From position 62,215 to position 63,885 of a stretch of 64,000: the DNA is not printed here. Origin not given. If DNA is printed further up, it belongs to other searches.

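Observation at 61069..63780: Acyl-ACP-reductase-like dehydrogenase with a 90-aa insertion in operon with a class-III aminotransferase (possible aldehyde-to-amine route)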

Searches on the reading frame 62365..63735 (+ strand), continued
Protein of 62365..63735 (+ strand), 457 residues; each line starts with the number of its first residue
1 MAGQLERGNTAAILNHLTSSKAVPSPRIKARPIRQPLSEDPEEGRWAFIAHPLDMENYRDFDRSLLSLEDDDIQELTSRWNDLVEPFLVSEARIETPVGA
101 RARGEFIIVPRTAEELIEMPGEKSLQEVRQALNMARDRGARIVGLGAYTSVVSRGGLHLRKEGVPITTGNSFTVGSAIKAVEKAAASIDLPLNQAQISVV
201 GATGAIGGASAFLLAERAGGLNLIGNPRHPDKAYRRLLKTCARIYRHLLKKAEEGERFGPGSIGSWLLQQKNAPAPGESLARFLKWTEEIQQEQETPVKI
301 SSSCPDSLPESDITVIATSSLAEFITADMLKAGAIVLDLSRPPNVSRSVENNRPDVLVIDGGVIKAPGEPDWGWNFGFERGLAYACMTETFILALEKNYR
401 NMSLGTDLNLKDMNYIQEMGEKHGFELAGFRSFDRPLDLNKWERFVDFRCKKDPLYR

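Call 35: find_encoding_contigs(protein=P0015, flank=3000, max_places=3)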
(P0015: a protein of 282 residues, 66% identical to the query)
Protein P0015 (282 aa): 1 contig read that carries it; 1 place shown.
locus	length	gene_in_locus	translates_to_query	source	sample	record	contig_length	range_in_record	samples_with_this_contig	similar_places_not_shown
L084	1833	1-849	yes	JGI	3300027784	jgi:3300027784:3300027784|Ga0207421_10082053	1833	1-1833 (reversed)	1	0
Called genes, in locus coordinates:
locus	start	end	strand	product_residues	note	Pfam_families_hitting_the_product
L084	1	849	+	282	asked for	?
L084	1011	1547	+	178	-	PF00395:SLH (faint)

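Call 37: find_related_loci(query=window:62365-63735:+, collection=metagenome_contigs, flank=6000)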
Query window:62365-63735:+ (457 aa) in metagenome_contigs; peptide patterns used: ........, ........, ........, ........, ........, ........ (x = any residue, [..] = any of these).
548 stretches matched a pattern; 29 encode a relative of the query (tblastn E <= 1e-3); 29 distinct loci.
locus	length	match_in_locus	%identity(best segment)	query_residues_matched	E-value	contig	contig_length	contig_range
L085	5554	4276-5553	100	1-426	0e+0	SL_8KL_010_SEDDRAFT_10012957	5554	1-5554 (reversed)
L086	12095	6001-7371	100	1-457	0e+0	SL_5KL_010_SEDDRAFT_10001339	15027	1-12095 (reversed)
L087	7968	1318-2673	73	1-452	0e+0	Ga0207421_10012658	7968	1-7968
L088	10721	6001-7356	73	1-452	0e+0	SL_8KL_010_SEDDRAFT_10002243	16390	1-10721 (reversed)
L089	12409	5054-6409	73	1-452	0e+0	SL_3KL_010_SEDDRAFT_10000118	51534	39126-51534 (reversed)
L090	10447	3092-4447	70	1-452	0e+0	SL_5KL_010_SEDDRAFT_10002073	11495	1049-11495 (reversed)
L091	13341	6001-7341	49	1-453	1e-136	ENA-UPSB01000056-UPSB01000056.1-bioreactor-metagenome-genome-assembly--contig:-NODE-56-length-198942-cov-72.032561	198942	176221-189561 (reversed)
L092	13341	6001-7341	49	1-453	1e-136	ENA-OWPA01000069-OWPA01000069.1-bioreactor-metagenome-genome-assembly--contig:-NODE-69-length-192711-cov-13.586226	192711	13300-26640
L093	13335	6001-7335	49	1-451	3e-136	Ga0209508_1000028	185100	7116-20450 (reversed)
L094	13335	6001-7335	49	1-451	8e-136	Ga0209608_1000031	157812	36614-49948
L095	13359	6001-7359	47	1-451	4e-133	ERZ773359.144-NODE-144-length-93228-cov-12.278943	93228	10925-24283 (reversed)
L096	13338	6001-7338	47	1-452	7e-132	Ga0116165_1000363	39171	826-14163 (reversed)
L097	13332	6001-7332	47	2-445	7e-132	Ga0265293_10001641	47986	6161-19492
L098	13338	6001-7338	47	1-452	7e-132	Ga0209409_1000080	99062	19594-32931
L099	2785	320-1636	47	1-437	3e-136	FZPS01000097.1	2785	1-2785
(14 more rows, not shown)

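Call 51: search_protein_families(library=pfam, proteins=[L086:7841-8665:+, L086:8802-9900:+], max_evalue=0.00001)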
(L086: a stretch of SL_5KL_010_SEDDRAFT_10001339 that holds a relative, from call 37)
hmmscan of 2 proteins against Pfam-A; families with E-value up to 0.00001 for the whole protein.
L086:7841-8665:+ (275 aa): 0 families

L086:8802-9900:+ (366 aa): 1 family
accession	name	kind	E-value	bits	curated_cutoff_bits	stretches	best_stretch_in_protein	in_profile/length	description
PF01663.27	Phosphodiest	-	5.6e-11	43.1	23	1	18-131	3-111/342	Type I phosphodiesterase / nucleotide pyrophosphatase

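Call 58: predict_structure(alignment_id=A2)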
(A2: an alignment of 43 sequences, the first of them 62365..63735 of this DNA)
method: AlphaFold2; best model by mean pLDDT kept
length: 457 residues; sequences in the alignment: 43
mean_pLDDT: 93.4   pTM: 0.92
mean pLDDT of the five models: 93.4, 92.9, 92.4, 92.1, 91.9
residues with pLDDT >= 90: 371; 70-90: 72; 50-70: 13; < 50: 1
segments of 3 or more residues with pLDDT < 50: none
pLDDT, mean of each block of 10 residues (from residue 1): 79 84 69 73 96 90 86 88 89 96 96 95 98 97 97 97 97 98 96 98 98 98 97 98 98 97 98 97 98 93 98 98 97 97 95 95 95 88 97 98 96 98 97 93 93 64
secondary structure, 60 per line:
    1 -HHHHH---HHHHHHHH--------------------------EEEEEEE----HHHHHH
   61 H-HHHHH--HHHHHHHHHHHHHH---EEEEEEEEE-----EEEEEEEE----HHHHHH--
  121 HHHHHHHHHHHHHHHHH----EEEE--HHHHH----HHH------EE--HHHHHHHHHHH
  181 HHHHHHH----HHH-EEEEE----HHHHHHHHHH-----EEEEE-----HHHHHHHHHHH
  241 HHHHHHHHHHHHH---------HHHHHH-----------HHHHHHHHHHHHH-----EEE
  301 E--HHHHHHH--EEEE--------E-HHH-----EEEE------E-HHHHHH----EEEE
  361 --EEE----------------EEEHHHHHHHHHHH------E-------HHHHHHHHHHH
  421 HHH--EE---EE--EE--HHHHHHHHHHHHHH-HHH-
elements in order: H2-6 H10-17 E44-50 H55-61 H63-67 H70-83 E87-95 E101-108 H113-118 H121-137 E142-145 H148-152 H170-187 E196-200 H205-214 E220-224 H230-253 H263-268 H280-292 E298-301 H304-310 E313-316 E335-338 H347-352 E357-360 E363-365 E382-384 H385-395 H410-423 H439-452

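Call 60: fold_search(model_id=the predicted structure, library=pdb)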
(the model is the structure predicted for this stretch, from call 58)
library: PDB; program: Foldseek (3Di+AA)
matches with E <= 10: 1322; with E <= 0.001: 84
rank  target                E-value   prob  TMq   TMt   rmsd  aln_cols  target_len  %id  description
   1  6jzy_A                3.0e-22  1.00  0.62  0.82   4.0       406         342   22  Crystal structure of AAR with NADPH and stearyl in complex with ADO binding a long chain carbohydrate (released 2020-04-01)
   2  6jzu_A                3.1e-22  1.00  0.63  0.82   4.1       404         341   21  The crystal structure of acyl-acyl carrier protein (acyl-ACP) reductase (AAR) in complex with aldehyde deformylating o (released 2020-04-01)
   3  6jzz_A                1.6e-21  1.00  0.62  0.81   4.9       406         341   21  The crystal structure of AAR-C294S in complex with ADO. (released 2020-04-01)
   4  6jzq_A                5.9e-20  1.00  0.60  0.80   4.6       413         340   22  The crystal structure of acyl-acyl carrier protein (acyl-ACP) reductase (AAR) (released 2020-04-01)
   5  6jzq_B                2.3e-19  1.00  0.61  0.79   4.5       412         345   22  The crystal structure of acyl-acyl carrier protein (acyl-ACP) reductase (AAR) (released 2020-04-01)
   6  6jzq_D                9.0e-19  1.00  0.61  0.80   4.4       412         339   21  The crystal structure of acyl-acyl carrier protein (acyl-ACP) reductase (AAR) (released 2020-04-01)
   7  6jzq_C                3.3e-18  1.00  0.61  0.79   4.4       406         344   22  The crystal structure of acyl-acyl carrier protein (acyl-ACP) reductase (AAR) (released 2020-04-01)
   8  9e56_B                8.6e-18  1.00  0.61  0.71   5.4       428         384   16  TAD from Carmabin Biosynthetic Pathway with Disulfide between Cys2238 and Dephosphocoenzyme A - Crystal Form 2 (released 2025-02-26)
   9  9e4s_B                1.9e-17  1.00  0.60  0.67   5.5       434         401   16  TAD from Carmabin Biosynthetic Pathway - Crystal Form 1 (released 2025-02-26)
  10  9e4u_A                3.0e-17  1.00  0.63  0.68   7.1       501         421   14  TAD from Carmabin Biosynthetic Pathway in complex with NADH - Crystal Form 1 (released 2025-02-26)
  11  9e4x_A                4.8e-17  1.00  0.59  0.69   4.8       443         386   15  TAD from Carmabin Biosynthetic Pathway - Crystal Form 2 (released 2025-02-26)
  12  9e50_B                5.5e-17  1.00  0.60  0.71   4.9       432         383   16  TAD from Carmabin Biosynthetic Pathway in complex with NAD - Crystal Form 2 (released 2025-02-26)
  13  9e4s_A                5.8e-17  1.00  0.62  0.67   7.0       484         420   15  TAD from Carmabin Biosynthetic Pathway - Crystal Form 1 (released 2025-02-26)
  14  9e50_A                8.3e-17  1.00  0.60  0.69   5.7       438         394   16  TAD from Carmabin Biosynthetic Pathway in complex with NAD - Crystal Form 2 (released 2025-02-26)
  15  9e56_A                1.3e-16  1.00  0.61  0.71   5.6       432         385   16  TAD from Carmabin Biosynthetic Pathway with Disulfide between Cys2238 and Dephosphocoenzyme A - Crystal Form 2 (released 2025-02-26)
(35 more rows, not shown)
